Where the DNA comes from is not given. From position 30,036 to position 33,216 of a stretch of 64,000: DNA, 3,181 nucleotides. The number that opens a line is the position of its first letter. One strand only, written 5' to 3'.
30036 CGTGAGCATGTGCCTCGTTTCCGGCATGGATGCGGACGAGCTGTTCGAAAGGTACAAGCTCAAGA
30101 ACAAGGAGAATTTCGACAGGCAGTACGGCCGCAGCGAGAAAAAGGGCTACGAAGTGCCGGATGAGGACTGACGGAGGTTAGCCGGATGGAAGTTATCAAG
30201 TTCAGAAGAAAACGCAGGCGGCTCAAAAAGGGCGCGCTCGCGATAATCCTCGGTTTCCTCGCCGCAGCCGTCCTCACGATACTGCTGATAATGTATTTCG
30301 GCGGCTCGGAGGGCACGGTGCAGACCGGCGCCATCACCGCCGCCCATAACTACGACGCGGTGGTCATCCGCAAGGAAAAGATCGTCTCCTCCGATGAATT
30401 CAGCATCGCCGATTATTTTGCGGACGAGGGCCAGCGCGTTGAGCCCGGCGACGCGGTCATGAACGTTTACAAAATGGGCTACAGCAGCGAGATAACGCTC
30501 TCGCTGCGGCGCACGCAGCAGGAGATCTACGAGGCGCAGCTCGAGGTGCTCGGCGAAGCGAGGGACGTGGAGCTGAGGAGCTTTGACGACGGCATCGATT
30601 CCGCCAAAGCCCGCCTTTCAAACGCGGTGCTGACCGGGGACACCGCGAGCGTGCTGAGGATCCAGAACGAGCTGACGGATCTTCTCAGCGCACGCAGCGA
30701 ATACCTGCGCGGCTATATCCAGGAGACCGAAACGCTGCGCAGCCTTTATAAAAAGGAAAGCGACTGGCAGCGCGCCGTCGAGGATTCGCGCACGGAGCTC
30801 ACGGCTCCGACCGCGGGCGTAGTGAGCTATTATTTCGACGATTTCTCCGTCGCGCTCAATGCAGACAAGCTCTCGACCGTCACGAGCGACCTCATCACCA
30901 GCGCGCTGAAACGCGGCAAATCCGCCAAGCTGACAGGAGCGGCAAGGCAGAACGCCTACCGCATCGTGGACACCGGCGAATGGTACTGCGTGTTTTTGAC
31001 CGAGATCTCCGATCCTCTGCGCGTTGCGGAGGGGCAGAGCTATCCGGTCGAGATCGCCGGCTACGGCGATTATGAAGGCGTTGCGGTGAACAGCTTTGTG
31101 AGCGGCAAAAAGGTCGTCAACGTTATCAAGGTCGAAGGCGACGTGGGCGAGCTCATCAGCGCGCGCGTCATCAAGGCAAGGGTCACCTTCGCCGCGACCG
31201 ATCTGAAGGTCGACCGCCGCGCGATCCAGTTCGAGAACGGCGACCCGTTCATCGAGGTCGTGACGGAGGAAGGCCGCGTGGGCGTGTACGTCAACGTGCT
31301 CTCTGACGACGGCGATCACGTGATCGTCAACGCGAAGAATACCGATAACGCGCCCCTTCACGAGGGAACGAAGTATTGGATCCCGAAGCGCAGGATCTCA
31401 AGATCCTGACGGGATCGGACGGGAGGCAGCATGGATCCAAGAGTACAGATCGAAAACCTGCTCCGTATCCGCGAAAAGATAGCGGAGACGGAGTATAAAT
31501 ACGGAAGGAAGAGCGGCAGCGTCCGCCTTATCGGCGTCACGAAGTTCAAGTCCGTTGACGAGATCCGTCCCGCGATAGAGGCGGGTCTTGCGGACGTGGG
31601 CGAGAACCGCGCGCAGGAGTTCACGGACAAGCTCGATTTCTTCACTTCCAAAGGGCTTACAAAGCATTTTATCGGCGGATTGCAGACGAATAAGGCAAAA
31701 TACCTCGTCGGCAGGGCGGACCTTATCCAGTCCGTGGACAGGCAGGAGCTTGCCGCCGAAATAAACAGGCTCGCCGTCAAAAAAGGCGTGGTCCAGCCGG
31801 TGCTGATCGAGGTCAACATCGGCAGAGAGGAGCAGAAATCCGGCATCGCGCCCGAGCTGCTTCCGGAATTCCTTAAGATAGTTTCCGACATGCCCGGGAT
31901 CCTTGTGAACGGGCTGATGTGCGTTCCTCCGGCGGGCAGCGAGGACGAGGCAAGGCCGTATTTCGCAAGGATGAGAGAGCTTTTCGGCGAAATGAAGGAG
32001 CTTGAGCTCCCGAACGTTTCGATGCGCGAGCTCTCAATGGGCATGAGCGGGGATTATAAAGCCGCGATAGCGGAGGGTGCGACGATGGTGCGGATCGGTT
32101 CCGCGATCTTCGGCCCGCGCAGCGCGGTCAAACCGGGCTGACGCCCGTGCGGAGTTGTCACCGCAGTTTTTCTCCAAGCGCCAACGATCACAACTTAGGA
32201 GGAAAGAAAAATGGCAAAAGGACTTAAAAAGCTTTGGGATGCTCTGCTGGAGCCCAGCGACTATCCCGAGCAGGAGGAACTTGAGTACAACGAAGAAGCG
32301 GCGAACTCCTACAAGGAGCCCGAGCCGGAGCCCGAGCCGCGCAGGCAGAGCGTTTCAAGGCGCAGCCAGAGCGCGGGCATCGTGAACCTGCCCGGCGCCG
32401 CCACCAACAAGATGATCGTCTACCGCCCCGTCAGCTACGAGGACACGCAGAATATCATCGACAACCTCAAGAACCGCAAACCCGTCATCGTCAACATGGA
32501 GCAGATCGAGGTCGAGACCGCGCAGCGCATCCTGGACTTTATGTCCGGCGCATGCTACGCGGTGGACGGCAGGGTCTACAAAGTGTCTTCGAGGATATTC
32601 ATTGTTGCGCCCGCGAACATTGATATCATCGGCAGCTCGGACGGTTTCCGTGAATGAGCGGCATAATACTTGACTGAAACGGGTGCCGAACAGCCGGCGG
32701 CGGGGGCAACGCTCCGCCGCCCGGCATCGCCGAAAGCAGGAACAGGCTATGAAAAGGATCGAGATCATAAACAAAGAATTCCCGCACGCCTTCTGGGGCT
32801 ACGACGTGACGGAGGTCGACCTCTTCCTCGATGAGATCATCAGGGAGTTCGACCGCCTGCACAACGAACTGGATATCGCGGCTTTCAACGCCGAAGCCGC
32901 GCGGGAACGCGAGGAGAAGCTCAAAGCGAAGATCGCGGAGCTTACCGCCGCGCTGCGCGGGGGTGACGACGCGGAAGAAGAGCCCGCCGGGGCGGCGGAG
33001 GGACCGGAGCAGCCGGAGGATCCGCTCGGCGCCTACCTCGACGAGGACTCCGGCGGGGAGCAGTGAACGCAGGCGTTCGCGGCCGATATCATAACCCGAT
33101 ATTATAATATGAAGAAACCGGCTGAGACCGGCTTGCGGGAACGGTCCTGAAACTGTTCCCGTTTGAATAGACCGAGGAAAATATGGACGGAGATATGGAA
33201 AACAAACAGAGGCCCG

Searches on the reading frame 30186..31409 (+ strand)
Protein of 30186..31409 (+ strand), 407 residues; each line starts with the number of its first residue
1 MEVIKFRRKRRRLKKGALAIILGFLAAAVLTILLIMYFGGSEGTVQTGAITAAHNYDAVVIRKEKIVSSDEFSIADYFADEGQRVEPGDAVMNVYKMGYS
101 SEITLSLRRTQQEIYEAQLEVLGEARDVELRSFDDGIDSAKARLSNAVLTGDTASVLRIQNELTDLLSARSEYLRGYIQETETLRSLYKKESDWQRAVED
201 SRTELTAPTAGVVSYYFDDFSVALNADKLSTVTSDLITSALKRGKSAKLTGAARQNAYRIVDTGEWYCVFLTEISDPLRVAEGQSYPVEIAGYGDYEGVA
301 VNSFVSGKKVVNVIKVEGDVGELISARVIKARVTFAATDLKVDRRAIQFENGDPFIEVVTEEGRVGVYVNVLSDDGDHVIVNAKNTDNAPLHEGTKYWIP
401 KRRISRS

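Call 9: search_protein_families(library=pfam, proteins=[window:30186-31409:+], max_evalue=0.01)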
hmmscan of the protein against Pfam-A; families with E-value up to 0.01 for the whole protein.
window:30186-31409:+ (407 aa): 1 family
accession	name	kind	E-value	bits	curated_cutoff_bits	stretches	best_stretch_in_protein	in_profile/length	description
PF12700.13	HlyD_2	-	2.2e-30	106.2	25.1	1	9-382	5-385/416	HlyD family secretion protein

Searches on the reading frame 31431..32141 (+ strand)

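Call 9: search_protein_families(library=pfam, proteins=[window:31431-32141:+], max_evalue=0.01)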
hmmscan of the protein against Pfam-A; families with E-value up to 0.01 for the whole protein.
window:31431-32141:+ (236 aa): 1 family
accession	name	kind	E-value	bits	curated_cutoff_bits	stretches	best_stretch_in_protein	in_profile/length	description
PF01168.26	Ala_racemase_N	-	4.8e-17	62.8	24.1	1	51-229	46-218/220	Alanine racemase, N-terminal domain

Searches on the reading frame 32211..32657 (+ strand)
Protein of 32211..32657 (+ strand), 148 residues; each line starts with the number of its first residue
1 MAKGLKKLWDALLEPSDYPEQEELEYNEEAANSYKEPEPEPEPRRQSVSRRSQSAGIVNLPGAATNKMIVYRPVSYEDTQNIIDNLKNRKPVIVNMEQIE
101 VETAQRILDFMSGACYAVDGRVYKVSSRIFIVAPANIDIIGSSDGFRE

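Call 9: search_protein_families(library=pfam, proteins=[window:32211-32657:+], max_evalue=0.01)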
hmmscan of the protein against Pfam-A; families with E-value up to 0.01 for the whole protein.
window:32211-32657:+ (148 aa): 1 family
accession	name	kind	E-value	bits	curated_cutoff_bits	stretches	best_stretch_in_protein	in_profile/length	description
PF04472.17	SepF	-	5.9e-29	100.6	27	1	69-139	2-72/72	Cell division protein SepF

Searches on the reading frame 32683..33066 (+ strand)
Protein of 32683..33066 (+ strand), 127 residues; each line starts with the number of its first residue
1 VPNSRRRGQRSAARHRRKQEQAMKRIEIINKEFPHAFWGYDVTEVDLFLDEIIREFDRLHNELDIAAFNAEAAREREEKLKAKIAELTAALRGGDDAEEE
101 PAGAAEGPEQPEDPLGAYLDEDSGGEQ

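Call 9: search_protein_families(library=pfam, proteins=[window:32683-33066:+], max_evalue=0.01)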
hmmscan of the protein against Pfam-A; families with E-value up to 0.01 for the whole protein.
window:32683-33066:+ (127 aa): 1 family
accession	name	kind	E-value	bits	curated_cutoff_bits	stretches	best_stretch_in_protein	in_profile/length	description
PF05103.18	DivIVA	-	9.4e-09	35.8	28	1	26-82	4-60/131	DivIVA protein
